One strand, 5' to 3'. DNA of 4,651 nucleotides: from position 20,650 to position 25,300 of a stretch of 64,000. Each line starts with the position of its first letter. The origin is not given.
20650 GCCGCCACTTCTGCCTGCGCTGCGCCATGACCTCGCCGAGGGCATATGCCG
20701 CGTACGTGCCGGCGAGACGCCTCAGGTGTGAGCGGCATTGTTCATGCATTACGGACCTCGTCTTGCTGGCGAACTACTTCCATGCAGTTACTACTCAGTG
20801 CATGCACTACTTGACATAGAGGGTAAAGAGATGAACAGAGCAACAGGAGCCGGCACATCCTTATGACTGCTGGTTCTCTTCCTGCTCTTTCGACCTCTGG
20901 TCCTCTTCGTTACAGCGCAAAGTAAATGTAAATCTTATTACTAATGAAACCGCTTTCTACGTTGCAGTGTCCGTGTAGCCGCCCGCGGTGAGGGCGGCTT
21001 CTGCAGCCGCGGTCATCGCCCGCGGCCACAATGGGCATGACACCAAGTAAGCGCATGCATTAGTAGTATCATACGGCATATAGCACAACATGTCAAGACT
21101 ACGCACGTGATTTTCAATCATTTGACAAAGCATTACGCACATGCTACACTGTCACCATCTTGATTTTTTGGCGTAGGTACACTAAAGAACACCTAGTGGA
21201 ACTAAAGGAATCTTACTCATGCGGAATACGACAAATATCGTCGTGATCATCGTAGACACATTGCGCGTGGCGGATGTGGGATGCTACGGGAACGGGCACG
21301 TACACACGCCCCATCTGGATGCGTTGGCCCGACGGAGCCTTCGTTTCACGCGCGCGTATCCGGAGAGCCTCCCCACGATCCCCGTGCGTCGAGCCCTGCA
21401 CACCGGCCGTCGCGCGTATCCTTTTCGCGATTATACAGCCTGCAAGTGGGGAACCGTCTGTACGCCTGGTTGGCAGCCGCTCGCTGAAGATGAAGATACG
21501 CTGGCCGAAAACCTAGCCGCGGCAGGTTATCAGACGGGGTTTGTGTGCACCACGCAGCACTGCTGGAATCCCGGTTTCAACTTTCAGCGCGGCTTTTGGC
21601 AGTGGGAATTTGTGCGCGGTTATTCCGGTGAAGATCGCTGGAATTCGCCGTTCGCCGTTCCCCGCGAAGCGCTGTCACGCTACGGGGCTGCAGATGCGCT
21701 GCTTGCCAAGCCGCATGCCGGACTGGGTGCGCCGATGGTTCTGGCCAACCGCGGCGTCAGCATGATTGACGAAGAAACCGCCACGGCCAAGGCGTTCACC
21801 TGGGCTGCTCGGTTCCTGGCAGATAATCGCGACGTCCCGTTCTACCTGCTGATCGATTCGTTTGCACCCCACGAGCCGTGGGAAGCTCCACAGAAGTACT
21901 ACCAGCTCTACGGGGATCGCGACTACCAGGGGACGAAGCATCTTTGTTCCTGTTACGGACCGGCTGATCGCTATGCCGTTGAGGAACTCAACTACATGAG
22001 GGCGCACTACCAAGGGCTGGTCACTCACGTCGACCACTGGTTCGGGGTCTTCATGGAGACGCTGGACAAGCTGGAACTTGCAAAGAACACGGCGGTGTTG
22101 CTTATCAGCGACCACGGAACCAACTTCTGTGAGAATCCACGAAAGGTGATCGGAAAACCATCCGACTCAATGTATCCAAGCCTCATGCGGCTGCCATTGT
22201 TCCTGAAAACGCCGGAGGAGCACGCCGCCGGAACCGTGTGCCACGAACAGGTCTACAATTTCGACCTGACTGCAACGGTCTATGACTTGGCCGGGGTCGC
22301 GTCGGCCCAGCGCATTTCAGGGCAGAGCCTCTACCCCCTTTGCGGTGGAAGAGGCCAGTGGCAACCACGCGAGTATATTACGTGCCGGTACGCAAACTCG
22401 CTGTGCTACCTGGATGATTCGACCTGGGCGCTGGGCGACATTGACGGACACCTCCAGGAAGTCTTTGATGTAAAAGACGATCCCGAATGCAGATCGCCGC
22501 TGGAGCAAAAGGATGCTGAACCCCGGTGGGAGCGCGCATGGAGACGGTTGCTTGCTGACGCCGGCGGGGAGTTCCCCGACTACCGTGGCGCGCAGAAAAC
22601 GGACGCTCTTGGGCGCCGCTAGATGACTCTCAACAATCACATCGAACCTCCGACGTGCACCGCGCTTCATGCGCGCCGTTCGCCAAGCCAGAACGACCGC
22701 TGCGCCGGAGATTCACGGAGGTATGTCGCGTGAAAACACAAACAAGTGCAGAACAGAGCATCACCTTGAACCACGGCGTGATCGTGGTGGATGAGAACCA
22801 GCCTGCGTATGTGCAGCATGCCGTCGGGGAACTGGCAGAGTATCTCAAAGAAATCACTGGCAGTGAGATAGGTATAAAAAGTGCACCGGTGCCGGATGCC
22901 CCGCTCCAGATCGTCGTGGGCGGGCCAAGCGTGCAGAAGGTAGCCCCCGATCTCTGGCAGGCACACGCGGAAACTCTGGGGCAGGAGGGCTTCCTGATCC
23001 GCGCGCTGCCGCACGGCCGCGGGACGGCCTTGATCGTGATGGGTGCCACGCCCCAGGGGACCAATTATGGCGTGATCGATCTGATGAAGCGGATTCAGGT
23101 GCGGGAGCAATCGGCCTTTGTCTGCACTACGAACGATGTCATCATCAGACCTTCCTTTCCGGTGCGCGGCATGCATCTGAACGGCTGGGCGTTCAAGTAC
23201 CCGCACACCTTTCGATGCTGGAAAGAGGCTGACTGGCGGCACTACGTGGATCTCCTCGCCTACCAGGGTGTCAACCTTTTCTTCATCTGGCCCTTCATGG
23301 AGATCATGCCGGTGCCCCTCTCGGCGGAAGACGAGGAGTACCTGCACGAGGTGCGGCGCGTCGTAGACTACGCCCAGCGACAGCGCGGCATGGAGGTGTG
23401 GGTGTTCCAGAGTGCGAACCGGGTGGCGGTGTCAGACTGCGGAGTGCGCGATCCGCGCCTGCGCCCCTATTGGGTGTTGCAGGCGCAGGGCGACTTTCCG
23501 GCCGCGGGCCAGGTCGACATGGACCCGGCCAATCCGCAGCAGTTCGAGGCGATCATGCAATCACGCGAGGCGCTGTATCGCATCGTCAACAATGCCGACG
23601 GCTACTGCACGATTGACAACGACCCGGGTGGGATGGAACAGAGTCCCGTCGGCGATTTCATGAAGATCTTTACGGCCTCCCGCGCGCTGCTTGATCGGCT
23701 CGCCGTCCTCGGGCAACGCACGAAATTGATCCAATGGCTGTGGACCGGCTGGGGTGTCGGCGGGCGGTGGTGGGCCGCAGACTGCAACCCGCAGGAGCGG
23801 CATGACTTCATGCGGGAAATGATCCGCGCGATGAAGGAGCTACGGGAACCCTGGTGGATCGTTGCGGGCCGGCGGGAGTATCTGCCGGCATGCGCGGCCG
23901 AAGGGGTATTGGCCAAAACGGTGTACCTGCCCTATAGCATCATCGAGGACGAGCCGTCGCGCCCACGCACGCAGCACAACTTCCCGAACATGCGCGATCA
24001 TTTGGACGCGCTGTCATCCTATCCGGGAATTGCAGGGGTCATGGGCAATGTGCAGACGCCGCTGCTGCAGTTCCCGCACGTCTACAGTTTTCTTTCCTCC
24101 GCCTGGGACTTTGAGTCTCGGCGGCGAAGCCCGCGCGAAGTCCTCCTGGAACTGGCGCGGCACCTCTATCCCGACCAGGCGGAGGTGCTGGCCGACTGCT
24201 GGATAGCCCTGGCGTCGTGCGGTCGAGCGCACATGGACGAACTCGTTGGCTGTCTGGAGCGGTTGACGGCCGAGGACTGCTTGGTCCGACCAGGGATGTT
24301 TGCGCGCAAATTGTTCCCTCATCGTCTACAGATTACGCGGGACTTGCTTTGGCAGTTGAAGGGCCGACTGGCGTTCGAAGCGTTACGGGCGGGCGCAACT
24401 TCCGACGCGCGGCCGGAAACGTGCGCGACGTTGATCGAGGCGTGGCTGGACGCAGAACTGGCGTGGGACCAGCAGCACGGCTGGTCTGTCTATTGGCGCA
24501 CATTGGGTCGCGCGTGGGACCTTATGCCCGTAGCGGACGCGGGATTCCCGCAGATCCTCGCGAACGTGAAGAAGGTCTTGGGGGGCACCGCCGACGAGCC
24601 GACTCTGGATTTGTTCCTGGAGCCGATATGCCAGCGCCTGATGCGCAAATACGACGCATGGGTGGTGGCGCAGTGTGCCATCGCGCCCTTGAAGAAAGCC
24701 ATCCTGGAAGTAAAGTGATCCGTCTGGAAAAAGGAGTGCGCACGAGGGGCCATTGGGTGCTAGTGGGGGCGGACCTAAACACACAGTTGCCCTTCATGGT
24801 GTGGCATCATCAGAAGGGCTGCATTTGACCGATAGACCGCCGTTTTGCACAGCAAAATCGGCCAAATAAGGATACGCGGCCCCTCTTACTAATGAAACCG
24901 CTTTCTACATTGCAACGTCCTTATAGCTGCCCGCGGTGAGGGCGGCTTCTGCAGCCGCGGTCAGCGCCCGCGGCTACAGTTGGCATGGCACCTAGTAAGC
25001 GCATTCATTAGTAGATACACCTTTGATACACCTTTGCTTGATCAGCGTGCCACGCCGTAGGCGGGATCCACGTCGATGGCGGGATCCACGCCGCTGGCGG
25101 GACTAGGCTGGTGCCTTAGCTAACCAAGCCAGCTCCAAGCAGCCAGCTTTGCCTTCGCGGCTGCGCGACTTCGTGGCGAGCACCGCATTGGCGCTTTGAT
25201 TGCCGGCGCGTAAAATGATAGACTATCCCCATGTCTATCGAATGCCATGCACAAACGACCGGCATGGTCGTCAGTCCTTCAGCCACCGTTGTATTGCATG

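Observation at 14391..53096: Family of MITE-like elements with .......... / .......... termini (4 copies, all in the same orientation)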

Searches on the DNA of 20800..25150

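Call 69: search_rna_families(source=window, start=20800, end=25150, threshold=evalue, max_evalue=1)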
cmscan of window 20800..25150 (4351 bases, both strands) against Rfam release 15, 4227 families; matches with E-value up to 1: 0.
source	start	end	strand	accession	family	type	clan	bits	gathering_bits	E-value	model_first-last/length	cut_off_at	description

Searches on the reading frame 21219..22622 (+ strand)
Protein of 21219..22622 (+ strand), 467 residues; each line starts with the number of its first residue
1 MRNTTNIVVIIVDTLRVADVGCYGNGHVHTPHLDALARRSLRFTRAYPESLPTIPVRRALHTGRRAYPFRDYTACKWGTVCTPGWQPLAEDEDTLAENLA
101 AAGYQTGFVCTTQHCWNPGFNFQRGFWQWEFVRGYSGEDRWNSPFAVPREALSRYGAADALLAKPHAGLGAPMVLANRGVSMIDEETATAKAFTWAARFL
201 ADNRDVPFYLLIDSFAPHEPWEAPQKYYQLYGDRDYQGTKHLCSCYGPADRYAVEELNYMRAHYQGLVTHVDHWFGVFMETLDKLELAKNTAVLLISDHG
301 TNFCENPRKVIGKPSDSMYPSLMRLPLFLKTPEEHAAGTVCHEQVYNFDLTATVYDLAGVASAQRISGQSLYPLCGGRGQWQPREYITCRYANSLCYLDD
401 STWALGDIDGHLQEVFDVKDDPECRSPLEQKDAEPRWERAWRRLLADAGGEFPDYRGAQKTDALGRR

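Call 35: search_protein_families(library=pfam, proteins=[window:21219-22622:+])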
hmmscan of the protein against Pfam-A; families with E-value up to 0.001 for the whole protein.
window:21219-22622:+ (467 aa): 4 families
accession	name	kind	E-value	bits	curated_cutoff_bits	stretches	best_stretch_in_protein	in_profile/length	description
PF00884.28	Sulfatase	-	2.9e-42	145.5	25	1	6-360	2-301/301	Sulfatase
PF16347.10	SGSH_C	-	3.1e-09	37.6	29.3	1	318-384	11-79/154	N-sulphoglucosamine sulphohydrolase, C-terminal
PF01663.27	Phosphodiest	-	3.8e-06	27.2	23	1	93-306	91-226/342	Type I phosphodiesterase / nucleotide pyrophosphatase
PF02995.22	DUF229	-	1.2e-05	24.6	25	1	262-361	304-406/496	Protein of unknown function (DUF229)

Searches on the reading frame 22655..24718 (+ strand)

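Call 35: search_protein_families(library=pfam, proteins=[window:22655-24718:+])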
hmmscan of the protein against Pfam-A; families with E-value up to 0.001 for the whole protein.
window:22655-24718:+ (687 aa): 1 family
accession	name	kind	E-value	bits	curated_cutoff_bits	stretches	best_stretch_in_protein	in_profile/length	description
PF03648.19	Glyco_hydro_67N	-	2.1e-08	34.8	24.3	1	29-141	11-118/120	Glycosyl hydrolase family 67 N-terminus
